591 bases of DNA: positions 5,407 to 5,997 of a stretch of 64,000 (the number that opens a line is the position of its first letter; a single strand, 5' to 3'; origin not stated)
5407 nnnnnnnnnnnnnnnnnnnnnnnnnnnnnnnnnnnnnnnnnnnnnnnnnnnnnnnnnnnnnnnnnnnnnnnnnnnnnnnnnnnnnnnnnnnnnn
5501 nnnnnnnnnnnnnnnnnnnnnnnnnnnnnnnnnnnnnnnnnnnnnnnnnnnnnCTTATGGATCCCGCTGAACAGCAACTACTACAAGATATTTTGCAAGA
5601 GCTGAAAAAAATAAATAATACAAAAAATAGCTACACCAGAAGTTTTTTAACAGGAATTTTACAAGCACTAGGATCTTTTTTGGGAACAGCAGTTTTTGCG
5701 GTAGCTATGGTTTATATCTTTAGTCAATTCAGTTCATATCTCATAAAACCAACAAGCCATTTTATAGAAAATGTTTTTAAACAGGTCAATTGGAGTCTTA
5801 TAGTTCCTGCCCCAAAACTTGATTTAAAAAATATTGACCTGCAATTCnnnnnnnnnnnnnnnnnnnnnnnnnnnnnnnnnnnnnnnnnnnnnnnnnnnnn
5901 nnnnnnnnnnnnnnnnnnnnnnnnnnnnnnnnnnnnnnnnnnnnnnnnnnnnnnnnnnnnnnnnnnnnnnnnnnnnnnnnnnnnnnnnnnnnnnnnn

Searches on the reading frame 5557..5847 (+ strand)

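Call 78: search_protein_families(library=pfam, proteins=[window:5557-5847:+], max_evalue=0.01)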
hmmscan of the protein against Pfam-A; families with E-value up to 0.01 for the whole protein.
window:5557-5847:+ (97 aa): 1 family
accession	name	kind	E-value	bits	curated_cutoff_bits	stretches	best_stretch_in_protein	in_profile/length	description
PF18910.5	DUF5665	-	1.4e-05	25.5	27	1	27-59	7-39/56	Domain of unknown function (DUF5665)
